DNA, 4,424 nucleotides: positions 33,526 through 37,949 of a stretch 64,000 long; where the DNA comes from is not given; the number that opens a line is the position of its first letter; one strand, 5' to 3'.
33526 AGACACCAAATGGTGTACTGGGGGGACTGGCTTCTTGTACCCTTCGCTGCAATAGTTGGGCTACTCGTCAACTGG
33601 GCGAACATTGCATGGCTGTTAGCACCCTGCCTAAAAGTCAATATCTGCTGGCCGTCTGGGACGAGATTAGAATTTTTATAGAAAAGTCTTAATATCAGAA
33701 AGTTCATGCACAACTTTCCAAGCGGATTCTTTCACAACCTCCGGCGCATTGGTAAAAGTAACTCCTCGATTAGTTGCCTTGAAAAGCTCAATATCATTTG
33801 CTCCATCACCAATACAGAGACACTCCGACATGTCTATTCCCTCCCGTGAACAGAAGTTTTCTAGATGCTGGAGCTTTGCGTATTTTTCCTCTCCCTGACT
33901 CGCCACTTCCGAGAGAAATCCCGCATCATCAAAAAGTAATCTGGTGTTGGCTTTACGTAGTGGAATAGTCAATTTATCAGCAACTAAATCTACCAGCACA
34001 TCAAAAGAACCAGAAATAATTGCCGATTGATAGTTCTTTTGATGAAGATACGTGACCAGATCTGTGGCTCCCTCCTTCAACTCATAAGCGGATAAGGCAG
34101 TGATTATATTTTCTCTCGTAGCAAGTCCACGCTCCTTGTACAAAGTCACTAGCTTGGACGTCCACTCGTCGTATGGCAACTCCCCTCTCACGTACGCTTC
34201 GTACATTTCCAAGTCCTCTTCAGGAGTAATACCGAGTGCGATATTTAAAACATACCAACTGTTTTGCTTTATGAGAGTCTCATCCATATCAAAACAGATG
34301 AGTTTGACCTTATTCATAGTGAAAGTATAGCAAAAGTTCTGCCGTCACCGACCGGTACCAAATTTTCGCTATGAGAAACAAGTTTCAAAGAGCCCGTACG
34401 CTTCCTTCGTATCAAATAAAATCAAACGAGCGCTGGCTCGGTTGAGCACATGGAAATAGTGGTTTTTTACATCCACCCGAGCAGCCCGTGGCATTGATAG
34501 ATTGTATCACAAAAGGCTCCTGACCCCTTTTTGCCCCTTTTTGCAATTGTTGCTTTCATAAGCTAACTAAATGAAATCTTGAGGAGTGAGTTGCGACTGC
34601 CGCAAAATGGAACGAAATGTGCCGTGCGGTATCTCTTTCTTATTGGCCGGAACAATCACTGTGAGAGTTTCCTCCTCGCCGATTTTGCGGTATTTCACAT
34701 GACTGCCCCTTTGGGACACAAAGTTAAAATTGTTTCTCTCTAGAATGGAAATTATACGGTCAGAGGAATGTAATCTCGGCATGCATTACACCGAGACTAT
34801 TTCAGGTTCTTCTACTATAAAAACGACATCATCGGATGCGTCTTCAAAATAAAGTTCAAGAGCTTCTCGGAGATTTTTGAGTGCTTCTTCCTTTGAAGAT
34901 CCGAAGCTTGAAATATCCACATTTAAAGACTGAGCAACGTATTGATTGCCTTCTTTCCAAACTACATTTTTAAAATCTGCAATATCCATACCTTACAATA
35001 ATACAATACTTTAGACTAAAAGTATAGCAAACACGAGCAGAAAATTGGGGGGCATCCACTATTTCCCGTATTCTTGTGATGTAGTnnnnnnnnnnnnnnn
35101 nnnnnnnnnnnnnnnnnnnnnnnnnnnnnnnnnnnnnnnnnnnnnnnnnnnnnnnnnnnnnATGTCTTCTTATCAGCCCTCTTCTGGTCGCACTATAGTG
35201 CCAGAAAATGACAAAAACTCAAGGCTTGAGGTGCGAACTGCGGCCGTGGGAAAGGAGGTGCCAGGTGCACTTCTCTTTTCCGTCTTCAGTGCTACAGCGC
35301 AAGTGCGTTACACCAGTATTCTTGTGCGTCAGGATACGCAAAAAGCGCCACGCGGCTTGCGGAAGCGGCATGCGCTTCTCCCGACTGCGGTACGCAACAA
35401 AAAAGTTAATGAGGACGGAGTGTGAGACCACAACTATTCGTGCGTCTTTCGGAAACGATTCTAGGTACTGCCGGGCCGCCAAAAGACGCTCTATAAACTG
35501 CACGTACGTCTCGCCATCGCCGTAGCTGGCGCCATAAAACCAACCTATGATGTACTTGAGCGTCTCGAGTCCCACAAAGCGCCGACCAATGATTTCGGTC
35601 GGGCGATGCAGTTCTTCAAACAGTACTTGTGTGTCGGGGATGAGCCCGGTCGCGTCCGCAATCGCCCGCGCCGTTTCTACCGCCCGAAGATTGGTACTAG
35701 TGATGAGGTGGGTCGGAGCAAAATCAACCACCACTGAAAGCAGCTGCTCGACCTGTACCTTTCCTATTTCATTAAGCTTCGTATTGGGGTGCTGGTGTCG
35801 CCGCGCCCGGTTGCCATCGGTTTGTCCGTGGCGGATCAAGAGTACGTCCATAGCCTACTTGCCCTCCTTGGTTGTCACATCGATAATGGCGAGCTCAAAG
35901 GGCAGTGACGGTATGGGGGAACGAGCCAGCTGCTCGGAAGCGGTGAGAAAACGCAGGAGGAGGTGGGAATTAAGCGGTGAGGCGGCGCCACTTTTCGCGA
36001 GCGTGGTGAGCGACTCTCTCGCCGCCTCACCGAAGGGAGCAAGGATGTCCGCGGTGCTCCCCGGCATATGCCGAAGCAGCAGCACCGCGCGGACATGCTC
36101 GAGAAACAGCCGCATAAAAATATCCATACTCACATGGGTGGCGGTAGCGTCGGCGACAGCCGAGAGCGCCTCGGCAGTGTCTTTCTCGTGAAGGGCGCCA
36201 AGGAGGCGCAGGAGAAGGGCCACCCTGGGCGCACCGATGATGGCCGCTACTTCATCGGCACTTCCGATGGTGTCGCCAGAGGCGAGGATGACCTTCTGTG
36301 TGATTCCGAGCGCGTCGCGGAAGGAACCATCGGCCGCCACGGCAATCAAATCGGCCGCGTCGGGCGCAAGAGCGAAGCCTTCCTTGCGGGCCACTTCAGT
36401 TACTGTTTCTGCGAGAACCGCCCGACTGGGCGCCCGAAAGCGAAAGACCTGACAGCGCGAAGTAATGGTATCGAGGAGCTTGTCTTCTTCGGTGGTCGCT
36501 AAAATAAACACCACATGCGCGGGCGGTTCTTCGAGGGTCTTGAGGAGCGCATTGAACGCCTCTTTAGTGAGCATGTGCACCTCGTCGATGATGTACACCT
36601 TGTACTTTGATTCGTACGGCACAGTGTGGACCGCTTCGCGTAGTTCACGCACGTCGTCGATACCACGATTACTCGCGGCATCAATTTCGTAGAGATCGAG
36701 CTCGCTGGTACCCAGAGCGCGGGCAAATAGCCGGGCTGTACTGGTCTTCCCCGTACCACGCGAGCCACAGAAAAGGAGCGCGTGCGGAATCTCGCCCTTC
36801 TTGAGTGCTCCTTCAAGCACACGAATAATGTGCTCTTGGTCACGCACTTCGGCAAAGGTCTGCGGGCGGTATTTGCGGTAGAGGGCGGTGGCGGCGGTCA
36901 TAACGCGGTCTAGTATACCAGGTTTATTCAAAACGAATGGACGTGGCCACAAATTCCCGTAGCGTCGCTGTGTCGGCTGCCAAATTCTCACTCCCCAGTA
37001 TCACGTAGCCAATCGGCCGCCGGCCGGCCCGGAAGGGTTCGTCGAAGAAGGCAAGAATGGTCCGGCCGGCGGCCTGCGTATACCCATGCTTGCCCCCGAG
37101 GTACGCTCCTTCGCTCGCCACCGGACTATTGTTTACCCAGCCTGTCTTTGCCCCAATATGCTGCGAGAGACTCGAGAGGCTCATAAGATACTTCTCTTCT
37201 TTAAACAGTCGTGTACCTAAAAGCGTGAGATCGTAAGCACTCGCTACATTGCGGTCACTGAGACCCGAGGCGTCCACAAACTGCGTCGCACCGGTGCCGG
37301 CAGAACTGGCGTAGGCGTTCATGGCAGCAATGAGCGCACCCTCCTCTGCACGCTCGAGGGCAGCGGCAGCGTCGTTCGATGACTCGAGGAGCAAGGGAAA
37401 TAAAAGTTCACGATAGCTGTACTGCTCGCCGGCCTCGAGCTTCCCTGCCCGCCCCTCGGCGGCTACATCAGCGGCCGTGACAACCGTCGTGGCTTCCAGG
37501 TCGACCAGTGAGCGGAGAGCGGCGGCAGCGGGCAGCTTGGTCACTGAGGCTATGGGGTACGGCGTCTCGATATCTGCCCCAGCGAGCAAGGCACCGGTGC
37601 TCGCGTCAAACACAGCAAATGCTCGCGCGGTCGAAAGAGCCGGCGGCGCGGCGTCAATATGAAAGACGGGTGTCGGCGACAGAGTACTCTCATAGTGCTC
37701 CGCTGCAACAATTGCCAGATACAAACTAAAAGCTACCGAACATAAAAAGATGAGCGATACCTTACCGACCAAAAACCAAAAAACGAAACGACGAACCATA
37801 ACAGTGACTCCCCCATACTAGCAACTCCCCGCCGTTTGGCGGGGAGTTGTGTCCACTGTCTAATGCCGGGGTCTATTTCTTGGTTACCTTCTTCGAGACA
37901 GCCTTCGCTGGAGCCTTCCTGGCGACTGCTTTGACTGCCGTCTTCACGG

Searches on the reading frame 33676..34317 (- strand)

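Call 11: search_protein_families(library=pfam, proteins=[window:33676-34317:-], max_evalue=0.01)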
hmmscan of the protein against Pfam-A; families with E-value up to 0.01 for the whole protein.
window:33676-34317:- (213 aa): 6 families
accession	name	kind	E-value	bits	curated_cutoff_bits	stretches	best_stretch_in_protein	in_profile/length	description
PF00702.32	Hydrolase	-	5.3e-16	60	26.4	1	4-181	1-189/191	haloacid dehalogenase-like hydrolase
PF08282.18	Hydrolase_3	-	1e-13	52.1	20.9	1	137-203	180-243/255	haloacid dehalogenase-like hydrolase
PF12710.13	HAD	-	4.8e-13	50.4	27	1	8-179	2-188/189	haloacid dehalogenase-like hydrolase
PF13419.12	HAD_2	-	9.4e-06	26.3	23.8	0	7-104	1-104/178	Haloacid dehalogenase-like hydrolase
PF06888.18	Put_Phosphatase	-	9.6e-06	25.6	27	1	6-115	2-109/234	Putative Phosphatase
PF05116.19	S6PP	-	0.0001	22.4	20.3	1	148-194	166-212/247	Sucrose-6F-phosphate phosphohydrolase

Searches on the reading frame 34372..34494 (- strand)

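Call 108: search_protein_families(library=pfam, proteins=[window:34372-34494:-], max_evalue=1)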
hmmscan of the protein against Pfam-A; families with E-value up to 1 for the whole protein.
seq(41 aa): 1 family
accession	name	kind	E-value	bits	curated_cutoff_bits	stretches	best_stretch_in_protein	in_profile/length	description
PF04807.17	Gemini_AC4_5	-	0.064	13.4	23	1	15-25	2-12/33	Geminivirus AC4/5 conserved region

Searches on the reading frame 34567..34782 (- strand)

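Call 69: search_protein_families(library=pfam, proteins=[window:34567-34782:-], max_evalue=0.001)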
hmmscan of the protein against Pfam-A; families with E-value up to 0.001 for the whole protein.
window:34567-34782:- (71 aa): 1 family
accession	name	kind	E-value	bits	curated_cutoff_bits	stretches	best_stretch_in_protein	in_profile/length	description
PF07927.17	HicA_toxin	-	2.2e-15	57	27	1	8-65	2-58/58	HicA toxin of bacterial toxin-antitoxin,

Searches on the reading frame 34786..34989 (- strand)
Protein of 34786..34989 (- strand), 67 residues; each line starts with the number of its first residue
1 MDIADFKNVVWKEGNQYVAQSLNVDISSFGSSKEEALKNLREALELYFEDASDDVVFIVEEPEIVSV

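Call 69: search_protein_families(library=pfam, proteins=[window:34786-34989:-], max_evalue=0.001)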
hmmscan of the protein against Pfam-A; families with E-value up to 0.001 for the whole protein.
window:34786-34989:- (67 aa): 1 family
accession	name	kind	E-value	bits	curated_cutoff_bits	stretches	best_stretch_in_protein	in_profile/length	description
PF24113.1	DUF7387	-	1.5e-06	28.9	27.9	1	8-49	15-56/85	Family of unknown function (DUF7387)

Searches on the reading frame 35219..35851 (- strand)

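Call 69: search_protein_families(library=pfam, proteins=[window:35219-35851:-], max_evalue=0.001)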
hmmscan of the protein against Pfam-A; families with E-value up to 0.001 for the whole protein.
window:35219-35851:- (210 aa): 1 family
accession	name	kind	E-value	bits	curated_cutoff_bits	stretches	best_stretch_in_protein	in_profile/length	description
PF00300.27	His_Phos_1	-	1.5e-23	83.9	21.7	1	3-189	1-184/194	Histidine phosphatase superfamily (branch 1)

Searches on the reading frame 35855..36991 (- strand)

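Call 69: search_protein_families(library=pfam, proteins=[window:35855-36991:-], max_evalue=0.001)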
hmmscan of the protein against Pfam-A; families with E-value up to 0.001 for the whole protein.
window:35855-36991:- (378 aa): 13 families
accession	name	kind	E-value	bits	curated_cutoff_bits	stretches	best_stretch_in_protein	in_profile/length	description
PF13177.12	DNA_pol3_delta2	-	9e-37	127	27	2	108-187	80-159/161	DNA polymerase III, delta subunit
PF00004.35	AAA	-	4.5e-14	53.5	21.2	1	72-183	1-126/131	ATPase family associated with various cellular activities (AAA)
PF12169.13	DNA_pol3_gamma3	-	1.9e-08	34.7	24.4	1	245-373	3-128/143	DNA polymerase III subunits gamma and tau domain III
PF13401.12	AAA_22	-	7.5e-08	33.2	27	0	115-168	69-124/130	AAA domain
PF22608.2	DNAX_ATPase_lid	-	1.1e-07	32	27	1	196-236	5-45/49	DNA polymerase III clamp loader subunit, ATPase lid domain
PF07728.20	AAA_5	-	5.3e-06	26.9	22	1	72-159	2-96/139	AAA domain (dynein-related subfamily)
PF05496.18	RuvB_N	-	9.4e-06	25.9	27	1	42-156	2-111/159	Holliday junction DNA helicase RuvB P-loop domain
PF13173.12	AAA_14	-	2.7e-05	24.6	27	1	71-174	4-105/129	AAA domain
PF06068.19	TIP49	-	3.4e-05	23.6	23.8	0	132-166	277-310/347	TIP49 P-loop domain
PF13604.12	AAA_30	-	0.00012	22.3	27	0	74-163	23-122/191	AAA domain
PF05673.19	DUF815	-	0.00021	21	23.8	1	48-168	32-150/249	Protein of unknown function (DUF815)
PF13479.12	AAA_24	-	0.00026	21.3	27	0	73-145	6-80/195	AAA domain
PF12775.13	AAA_7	-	0.00091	19.2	25.8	0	70-148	34-119/181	P-loop containing dynein motor region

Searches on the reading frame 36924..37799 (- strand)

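Call 69: search_protein_families(library=pfam, proteins=[window:36924-37799:-], max_evalue=0.001)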
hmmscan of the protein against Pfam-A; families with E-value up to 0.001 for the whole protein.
window:36924-37799:- (291 aa): 2 families
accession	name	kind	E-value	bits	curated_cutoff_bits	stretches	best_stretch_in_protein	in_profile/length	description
PF00768.25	Peptidase_S11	-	4.8e-26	92.1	27.6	1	56-250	10-221/239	D-alanyl-D-alanine carboxypeptidase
PF13354.11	Beta-lactamase2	-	2.8e-08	33.8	22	1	63-202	4-150/214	Beta-lactamase enzyme family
